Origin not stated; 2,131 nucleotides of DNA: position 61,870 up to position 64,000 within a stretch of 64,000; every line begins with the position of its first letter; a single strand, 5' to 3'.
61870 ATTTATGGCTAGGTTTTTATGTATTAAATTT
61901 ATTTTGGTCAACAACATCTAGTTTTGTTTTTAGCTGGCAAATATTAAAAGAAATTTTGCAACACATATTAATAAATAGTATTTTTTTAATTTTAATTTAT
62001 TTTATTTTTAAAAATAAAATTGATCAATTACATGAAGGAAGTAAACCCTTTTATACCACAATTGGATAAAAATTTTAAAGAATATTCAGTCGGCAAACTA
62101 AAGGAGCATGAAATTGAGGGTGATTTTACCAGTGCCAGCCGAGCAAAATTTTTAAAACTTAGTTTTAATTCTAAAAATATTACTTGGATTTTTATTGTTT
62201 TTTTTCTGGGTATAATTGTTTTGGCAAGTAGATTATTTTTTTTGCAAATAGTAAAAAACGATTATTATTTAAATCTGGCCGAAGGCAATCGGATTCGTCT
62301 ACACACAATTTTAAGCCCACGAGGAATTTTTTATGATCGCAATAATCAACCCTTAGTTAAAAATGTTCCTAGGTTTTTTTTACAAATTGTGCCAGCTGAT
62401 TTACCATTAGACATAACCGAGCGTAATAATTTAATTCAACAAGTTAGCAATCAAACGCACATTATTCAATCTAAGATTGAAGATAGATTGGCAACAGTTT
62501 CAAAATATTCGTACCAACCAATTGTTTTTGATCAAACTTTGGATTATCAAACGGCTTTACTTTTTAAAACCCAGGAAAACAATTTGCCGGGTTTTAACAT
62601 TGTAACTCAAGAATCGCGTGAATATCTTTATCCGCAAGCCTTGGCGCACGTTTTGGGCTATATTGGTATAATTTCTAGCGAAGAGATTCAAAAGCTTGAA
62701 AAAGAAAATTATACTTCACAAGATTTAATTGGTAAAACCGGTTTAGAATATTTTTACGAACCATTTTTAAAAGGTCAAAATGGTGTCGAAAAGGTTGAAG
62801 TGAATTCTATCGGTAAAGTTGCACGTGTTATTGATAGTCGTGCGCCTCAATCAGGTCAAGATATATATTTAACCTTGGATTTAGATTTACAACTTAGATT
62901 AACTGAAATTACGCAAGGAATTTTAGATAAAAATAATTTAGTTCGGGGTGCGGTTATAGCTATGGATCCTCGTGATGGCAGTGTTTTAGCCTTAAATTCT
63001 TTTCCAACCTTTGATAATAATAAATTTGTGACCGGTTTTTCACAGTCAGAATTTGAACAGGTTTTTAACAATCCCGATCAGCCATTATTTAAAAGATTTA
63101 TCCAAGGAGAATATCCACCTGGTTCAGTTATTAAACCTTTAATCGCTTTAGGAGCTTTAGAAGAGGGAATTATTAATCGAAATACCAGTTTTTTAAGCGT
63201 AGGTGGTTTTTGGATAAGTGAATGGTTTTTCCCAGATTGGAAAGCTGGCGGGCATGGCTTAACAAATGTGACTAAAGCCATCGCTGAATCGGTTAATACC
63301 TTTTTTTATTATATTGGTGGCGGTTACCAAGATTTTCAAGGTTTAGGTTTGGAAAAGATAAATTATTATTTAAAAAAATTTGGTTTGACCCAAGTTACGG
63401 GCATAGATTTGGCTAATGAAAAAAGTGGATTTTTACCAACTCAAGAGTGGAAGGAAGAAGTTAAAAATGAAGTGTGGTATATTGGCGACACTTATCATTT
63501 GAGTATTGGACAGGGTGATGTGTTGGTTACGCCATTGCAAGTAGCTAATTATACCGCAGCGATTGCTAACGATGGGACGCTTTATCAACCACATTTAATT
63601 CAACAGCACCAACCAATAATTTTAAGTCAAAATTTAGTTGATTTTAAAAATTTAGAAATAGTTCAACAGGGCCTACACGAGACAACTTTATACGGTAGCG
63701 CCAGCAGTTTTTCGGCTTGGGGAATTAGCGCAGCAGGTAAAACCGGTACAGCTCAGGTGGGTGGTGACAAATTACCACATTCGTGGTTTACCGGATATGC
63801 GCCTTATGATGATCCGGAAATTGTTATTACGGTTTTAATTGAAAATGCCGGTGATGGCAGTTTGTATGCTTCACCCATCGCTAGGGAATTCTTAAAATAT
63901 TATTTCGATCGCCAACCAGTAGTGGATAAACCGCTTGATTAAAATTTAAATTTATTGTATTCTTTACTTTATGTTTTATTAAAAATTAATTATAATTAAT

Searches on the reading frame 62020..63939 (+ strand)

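Call 25: search_protein_families(library=pfam, proteins=[window:62020-63939:+], max_evalue=0.001)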
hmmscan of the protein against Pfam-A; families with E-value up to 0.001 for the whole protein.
window:62020-63939:+ (640 aa): 2 families
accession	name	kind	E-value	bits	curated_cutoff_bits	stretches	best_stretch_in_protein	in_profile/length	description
PF00905.27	Transpeptidase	-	3.2e-61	207.6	22.1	1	310-625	1-298/299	Penicillin binding protein transpeptidase domain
PF03717.20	PBP_dimer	-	1.3e-40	140.2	24.4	1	98-270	3-178/180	Penicillin-binding Protein dimerisation domain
